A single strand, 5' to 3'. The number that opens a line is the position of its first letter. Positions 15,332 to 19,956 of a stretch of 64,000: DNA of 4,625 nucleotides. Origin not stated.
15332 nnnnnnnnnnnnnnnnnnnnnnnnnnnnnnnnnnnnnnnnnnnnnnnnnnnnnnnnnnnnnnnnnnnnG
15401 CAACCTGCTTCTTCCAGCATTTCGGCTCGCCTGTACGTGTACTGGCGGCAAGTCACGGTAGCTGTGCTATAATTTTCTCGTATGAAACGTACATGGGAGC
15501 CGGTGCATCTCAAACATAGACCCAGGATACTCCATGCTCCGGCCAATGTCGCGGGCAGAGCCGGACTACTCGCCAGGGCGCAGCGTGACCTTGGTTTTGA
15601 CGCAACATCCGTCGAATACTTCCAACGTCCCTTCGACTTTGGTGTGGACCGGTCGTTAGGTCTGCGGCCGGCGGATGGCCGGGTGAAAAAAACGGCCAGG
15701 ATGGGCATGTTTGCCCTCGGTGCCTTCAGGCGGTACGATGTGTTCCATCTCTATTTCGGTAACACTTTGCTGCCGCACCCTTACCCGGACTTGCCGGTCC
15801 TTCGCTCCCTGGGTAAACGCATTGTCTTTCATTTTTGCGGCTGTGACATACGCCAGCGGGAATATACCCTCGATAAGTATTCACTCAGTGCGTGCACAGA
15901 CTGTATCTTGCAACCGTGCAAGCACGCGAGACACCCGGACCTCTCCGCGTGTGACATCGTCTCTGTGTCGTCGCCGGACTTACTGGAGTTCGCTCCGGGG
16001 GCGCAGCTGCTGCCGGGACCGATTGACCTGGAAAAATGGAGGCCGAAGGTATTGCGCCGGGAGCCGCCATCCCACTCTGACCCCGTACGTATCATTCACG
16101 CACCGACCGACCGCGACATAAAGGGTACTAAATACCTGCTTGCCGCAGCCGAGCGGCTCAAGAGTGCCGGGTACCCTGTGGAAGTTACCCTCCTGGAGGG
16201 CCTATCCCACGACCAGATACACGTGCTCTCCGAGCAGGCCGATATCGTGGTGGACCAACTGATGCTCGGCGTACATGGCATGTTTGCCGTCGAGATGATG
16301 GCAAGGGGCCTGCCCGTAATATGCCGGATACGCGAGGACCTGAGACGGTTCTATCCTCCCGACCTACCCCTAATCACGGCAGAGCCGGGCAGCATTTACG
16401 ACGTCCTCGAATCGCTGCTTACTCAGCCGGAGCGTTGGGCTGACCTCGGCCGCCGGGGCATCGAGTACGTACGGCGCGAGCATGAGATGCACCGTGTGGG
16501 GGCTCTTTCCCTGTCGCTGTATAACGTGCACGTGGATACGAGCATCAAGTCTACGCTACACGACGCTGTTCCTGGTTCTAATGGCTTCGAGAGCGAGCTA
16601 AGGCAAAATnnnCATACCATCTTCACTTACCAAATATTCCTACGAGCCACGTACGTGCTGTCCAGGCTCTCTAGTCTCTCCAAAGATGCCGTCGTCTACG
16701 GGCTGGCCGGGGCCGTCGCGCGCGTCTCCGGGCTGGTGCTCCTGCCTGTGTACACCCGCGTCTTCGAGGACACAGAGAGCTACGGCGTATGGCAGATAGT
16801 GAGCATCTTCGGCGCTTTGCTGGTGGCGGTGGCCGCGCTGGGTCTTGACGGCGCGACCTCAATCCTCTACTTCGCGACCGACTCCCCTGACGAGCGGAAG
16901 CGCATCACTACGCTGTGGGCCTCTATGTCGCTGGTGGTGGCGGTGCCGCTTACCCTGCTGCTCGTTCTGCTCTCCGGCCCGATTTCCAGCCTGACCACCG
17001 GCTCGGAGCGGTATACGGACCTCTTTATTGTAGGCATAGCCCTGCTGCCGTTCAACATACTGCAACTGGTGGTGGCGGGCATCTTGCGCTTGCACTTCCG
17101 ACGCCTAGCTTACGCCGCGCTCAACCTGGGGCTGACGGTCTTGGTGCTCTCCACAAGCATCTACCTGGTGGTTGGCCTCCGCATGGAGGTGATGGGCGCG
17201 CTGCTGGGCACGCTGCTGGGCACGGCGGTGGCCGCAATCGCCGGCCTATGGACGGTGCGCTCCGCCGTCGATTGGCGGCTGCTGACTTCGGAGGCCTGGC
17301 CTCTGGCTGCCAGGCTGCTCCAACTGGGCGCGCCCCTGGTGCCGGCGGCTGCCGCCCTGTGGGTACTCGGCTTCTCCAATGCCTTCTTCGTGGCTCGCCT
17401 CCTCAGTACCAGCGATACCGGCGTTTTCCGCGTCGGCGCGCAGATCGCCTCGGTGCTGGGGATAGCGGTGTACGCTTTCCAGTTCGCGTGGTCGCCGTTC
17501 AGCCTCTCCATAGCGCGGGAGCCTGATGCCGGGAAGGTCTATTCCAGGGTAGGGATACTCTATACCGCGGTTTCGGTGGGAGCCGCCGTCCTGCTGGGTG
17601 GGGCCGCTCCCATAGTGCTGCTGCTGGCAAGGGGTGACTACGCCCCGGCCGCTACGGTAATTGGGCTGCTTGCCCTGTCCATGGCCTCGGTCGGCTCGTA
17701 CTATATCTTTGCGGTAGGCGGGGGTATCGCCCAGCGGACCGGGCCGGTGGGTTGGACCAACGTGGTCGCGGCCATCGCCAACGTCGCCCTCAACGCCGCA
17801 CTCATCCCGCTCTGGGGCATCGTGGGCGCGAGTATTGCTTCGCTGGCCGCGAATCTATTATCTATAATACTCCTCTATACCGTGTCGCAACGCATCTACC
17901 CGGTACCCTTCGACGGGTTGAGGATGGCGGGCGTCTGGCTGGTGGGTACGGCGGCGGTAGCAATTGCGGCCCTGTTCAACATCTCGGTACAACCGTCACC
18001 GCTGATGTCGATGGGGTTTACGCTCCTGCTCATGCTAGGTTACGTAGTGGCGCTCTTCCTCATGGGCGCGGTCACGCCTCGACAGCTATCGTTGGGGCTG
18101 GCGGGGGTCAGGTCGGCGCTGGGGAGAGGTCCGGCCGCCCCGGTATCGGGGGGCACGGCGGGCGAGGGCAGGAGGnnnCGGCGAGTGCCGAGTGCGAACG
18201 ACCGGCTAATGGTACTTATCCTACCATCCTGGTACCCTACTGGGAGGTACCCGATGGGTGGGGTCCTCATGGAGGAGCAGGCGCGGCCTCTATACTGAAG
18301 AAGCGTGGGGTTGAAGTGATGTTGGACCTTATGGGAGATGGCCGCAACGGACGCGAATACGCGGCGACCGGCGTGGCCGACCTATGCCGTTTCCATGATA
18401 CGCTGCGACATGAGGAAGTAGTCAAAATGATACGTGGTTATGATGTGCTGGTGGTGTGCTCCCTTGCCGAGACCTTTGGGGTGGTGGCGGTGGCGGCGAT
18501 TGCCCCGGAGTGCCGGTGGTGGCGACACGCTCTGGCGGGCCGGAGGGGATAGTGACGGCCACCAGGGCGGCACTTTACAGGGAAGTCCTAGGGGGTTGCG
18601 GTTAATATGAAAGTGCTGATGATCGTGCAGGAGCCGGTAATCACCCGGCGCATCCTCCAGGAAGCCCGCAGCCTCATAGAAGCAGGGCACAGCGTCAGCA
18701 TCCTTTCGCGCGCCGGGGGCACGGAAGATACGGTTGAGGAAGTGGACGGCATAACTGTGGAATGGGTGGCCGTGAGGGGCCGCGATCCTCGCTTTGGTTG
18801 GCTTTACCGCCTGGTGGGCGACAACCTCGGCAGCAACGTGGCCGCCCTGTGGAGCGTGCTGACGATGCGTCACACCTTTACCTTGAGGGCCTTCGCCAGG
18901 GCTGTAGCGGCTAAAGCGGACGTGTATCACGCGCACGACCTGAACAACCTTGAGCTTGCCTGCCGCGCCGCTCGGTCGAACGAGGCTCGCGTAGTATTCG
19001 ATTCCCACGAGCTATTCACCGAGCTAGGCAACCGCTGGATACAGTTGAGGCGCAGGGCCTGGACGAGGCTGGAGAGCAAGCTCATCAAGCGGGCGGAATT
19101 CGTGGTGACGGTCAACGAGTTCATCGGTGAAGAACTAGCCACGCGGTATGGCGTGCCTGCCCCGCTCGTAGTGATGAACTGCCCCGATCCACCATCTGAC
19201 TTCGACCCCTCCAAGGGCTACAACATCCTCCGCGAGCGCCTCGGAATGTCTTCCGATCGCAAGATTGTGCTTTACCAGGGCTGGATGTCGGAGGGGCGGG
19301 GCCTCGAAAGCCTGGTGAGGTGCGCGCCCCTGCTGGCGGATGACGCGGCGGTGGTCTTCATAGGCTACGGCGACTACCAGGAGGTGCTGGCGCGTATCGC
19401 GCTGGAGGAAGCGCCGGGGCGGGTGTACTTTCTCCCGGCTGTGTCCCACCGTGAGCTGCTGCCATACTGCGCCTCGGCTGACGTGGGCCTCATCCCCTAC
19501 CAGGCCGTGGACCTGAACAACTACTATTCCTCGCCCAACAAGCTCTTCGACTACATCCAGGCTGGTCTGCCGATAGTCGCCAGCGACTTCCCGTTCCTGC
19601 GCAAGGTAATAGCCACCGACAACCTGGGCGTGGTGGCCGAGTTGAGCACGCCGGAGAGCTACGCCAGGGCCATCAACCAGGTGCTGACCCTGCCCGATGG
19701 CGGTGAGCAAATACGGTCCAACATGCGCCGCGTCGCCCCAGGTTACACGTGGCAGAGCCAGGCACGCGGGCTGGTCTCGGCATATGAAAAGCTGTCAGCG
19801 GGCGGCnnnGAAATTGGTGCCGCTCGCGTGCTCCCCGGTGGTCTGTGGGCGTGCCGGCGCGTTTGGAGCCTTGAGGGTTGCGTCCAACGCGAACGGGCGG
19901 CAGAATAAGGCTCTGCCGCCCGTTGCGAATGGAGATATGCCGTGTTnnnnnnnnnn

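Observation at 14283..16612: Tandem paralogous GT-B glycosyltransferase-like genes with a conserved four-Cys insertion and duplicated leaderless extended -10 promoters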

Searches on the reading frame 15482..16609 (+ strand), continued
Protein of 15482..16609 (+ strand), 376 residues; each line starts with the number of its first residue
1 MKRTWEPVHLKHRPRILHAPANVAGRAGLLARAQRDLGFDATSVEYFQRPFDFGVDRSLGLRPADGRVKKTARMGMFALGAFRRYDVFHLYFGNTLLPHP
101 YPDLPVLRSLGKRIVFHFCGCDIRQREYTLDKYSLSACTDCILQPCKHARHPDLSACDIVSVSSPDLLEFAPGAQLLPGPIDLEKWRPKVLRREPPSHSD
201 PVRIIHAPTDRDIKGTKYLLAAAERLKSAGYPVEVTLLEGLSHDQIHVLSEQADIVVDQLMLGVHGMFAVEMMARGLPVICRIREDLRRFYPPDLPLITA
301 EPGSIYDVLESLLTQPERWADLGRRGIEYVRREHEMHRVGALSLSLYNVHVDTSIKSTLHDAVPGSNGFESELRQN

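Call 47: search_solved_structures(query=A2, max_evalue=1, show_alignments=3)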
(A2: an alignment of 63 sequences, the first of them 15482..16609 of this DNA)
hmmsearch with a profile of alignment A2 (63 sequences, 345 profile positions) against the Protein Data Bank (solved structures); distinct sequences matched with E-value up to 1: 19.
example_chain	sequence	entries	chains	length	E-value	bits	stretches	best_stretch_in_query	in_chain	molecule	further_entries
7qsg_A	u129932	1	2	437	1.1e-08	38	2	231-341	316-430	D-inositol 3-phosphate glycosyltransferase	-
6kih_A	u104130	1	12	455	2.4e-05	27.1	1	228-340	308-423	Tll1590 protein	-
2xa2_A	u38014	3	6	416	0.0047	19.6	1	222-329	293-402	TREHALOSE-SYNTHASE TRET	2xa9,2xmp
3c4q_A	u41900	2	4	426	0.005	19.5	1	221-340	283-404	Predicted glycosyltransferases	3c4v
3c48_A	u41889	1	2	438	0.0053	19.4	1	221-340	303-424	Predicted glycosyltransferases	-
2x6q_A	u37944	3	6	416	0.009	18.6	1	222-329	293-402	TREHALOSE-SYNTHASE TRET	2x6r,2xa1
8dvw_A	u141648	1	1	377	0.046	16.3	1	292-340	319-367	N, N'-diacetylbacillosaminyl-diphospho-undecaprenol alpha-1,3-N-acetylgalactosaminyltransf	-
8dvz_A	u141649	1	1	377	0.049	16.2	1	292-340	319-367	N, N'-diacetylbacillosaminyl-diphospho-undecaprenol alpha-1,3-N-acetylgalactosaminyltransf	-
8dqd_A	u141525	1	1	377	0.05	16.2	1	292-340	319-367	N, N'-diacetylbacillosaminyl-diphospho-undecaprenol alpha-1,3-N-acetylgalactosaminyltransf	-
6tvp_A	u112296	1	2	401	0.072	15.6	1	209-340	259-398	Alpha-maltose-1-phosphate synthase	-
6zj4_AAA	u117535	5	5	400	0.13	14.8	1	205-325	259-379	Trehalose phosphorylase/synthase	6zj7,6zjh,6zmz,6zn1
2f9f_A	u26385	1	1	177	0.17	14.4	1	256-313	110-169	first mannosyl transferase (wbaZ-1)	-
4n9w_A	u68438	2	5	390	0.22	14.1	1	226-340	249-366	GDP-mannose-dependent alpha-(1-2)-phosphatidylinositol mannosyltransferase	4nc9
2gej_A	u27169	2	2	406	0.24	13.9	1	226-340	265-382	PHOSPHATIDYLINOSITOL MANNOSYLTRANSFERASE (PimA)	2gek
5i45_A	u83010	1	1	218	0.3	13.6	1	216-340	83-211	Glycosyl transferases group 1 family protein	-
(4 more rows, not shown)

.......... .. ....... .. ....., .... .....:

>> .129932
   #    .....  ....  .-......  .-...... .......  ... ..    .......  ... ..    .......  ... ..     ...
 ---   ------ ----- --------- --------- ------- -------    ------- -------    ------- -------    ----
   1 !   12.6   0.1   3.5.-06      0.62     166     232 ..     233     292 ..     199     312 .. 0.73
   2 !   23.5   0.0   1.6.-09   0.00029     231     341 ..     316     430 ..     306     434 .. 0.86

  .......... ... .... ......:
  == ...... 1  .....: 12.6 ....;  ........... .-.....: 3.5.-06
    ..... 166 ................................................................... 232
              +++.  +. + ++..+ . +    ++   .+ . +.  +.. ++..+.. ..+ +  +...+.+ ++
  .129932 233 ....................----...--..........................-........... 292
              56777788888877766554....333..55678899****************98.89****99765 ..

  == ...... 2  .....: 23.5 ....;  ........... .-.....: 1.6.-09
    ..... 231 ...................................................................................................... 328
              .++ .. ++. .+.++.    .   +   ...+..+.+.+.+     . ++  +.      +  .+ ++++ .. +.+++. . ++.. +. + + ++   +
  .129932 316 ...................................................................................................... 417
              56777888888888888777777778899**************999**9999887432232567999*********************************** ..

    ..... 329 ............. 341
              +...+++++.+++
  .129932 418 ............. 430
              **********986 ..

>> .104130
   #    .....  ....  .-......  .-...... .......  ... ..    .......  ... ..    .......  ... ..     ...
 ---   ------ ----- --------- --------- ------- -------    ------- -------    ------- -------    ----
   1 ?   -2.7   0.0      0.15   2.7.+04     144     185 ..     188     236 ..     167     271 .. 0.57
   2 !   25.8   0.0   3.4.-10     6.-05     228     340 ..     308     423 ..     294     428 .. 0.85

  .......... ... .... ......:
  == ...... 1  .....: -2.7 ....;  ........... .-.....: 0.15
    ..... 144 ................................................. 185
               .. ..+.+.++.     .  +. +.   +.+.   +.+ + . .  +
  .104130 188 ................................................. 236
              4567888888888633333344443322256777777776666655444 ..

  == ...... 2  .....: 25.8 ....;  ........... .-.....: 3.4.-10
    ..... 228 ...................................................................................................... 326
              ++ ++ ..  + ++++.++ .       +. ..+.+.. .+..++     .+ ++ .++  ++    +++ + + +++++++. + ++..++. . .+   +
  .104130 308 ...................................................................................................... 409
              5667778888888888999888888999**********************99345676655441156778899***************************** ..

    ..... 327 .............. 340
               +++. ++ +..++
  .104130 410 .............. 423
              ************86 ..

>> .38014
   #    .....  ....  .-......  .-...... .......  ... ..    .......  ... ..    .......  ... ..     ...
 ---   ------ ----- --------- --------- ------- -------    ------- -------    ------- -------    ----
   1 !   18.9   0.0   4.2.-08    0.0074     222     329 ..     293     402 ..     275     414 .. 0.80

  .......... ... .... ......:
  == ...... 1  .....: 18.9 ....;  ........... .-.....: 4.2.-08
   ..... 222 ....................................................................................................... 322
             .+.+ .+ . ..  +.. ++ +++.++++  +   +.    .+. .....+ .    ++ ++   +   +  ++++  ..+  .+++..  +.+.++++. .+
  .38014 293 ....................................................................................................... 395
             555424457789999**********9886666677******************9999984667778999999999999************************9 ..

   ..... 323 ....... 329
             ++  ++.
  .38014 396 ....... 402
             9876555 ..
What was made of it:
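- Closest known: GT4 retaining glycosyltransferases. Same: The C-terminal domain aligns by sequence, including the second Glu (E271) and the G-x-P-V segment (call 47).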

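Call 49: search_dna_similar(query=window:15482-16609:+, collection=plasmids, mode=protein, max_rows=10)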
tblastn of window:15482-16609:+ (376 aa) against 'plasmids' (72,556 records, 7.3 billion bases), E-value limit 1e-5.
Records with a match: 7; places in all: 9; records where one place covers at least 80% of the query: 2.
Best place of each record, by identity: <60% 7.
By first word of the organism name: Lawsonia 3; Priestia 2; Agrobacterium 2.
By predicted mobility (MOB-suite, as given by PLSDB): non-mobilizable 5; mobilizable 2.
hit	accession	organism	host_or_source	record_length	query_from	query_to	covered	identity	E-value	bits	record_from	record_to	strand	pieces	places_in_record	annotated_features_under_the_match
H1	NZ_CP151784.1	Priestia megaterium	whole organism,soil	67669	5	347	91%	30.6%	3e-35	144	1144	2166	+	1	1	glycosyltransferase family 1 protein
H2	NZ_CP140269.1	Priestia megaterium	Single cell,ginseng rhizosphere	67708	5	347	91%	30.6%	3e-35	144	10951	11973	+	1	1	glycosyltransferase family 1 protein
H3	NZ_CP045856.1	Agrobacterium sp. MA01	cell culture,Microcystis culture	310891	103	340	63%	34.1%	3e-26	118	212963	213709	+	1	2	glycosyltransferase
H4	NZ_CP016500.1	Agrobacterium sp. RAC06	Microbial isolate,Algal phycosphere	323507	103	340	63%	34.1%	3e-26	118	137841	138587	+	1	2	glycosyltransferase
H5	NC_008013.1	Lawsonia intracellularis PHE/MN1-00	Sus scrofa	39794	81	348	71%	26.2%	2e-9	67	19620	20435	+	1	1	hypothetical protein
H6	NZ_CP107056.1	Lawsonia intracellularis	-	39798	81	348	71%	26.2%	2e-9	67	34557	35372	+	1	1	hypothetical protein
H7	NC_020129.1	Lawsonia intracellularis N343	-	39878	81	348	71%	26.2%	2e-9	67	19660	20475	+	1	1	hypothetical protein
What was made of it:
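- Tried and rejected: tblastn against plasmids returned only generic 'glycosyltransferase family 1 protein' labels at 31% identity or less (call 49).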

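Call 60: find_related_loci(query=window:15482-16609:+, collection=metagenome_contigs, flank=3000)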
Query window:15482-16609:+ (376 aa) in metagenome_contigs; peptide patterns used: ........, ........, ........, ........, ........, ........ (x = any residue, [..] = any of these).
66 stretches matched a pattern; 6 encode a relative of the query (tblastn E <= 1e-3); 6 distinct loci.
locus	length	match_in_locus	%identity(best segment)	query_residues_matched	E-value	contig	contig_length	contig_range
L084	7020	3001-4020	41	15-347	9e-77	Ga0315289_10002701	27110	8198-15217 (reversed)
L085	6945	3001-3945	43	15-334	5e-72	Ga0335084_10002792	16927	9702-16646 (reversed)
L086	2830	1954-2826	40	15-305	2e-67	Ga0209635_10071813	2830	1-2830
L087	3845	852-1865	35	15-353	3e-62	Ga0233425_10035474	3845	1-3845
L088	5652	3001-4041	34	11-349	5e-59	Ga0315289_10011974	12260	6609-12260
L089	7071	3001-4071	32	15-347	2e-52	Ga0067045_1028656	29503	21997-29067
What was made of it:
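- Tried and rejected: The metagenome_contigs scan returned only distant relatives (32-43% identity) and not the source contig (call 60).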

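Call 61: find_encoding_contigs(protein=P0004, flank=5000, max_places=1)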
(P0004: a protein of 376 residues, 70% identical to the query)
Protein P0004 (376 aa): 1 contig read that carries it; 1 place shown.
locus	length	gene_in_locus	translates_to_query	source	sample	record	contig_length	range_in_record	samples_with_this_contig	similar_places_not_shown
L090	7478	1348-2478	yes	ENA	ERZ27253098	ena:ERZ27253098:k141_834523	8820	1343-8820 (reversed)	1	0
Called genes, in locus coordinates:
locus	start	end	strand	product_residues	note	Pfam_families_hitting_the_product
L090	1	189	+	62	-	?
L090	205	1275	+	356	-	PF00534:Glycos_transf_1, PF13692:Glyco_trans_1_4, PF13524:Glyco_trans_1_2 (weak)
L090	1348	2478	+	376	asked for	PF13524:Glyco_trans_1_2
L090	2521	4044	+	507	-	-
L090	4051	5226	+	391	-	PF13439:Glyco_transf_4, PF13579:Glyco_trans_4_4, PF13477:Glyco_trans_4_2, PF20706:GT4-conflict, PF00534:Glycos_transf_1, PF13692:Glyco_trans_1_4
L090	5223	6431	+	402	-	PF13439:Glyco_transf_4, PF13579:Glyco_trans_4_4, PF00534:Glycos_transf_1, PF13692:Glyco_trans_1_4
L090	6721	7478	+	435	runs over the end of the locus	PF13231:PMT_2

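Call 62: find_encoding_contigs(protein=P0008, flank=5000, max_places=1)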
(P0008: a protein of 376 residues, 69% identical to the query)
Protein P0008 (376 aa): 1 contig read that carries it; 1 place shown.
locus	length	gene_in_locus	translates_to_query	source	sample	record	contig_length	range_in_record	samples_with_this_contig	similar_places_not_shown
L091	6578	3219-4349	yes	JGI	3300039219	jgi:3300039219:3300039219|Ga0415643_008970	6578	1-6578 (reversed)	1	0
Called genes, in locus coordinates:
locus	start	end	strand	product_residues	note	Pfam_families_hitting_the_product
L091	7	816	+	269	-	PF00984:UDPG_MGDP_dh, PF03720:UDPG_MGDP_dh_C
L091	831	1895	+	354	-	PF20706:GT4-conflict (weak), PF00534:Glycos_transf_1, PF13692:Glyco_trans_1_4, PF13524:Glyco_trans_1_2 (weak)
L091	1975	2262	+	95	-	-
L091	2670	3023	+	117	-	PF13524:Glyco_trans_1_2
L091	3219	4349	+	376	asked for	PF13524:Glyco_trans_1_2 (weak)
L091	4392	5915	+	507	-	-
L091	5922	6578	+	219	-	?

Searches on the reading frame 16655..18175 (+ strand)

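Call 4: search_protein_families(library=pfam, proteins=[window:16655-18175:+], max_evalue=0.1)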
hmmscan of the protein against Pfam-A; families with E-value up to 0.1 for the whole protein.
window:16655-18175:+ (507 aa): 0 families

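Call 8: search_protein_families(library=ncbifam, proteins=[window:16655-18175:+], max_evalue=1)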
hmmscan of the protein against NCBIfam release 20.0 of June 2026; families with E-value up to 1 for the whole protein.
window:16655-18175:+ (507 aa): 2 families
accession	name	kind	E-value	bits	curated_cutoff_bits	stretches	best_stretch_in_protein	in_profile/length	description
TIGR01667.1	YCCS_YHFK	subfamily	0.13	10.4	467.8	1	134-200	457-523/701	YccS/YhfK family putative transporter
TIGR02650.1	RNase_Z_T_toga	equivalog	0.3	10.2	507.05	1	237-278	2-43/277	ribonuclease Z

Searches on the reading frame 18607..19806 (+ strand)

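Call 4: search_protein_families(library=pfam, proteins=[window:18607-19806:+], max_evalue=0.1)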
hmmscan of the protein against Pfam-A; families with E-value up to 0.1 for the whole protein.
window:18607-19806:+ (400 aa): 4 families
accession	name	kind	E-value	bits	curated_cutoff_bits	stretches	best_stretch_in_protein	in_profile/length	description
PF13579.12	Glyco_trans_4_4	-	2.1e-18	67.6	29.7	1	13-190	4-154/158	Glycosyl transferase 4-like domain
PF13692.12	Glyco_trans_1_4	-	1.6e-14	54.8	27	1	219-361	2-141/142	Glycosyl transferases group 1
PF13439.12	Glyco_transf_4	-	2.6e-14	54.1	28.5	1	13-190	5-162/170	Glycosyltransferase Family 4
PF00534.26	Glycos_transf_1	-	1.1e-13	51.5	26.4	1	208-374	5-170/172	Glycosyl transferases group 1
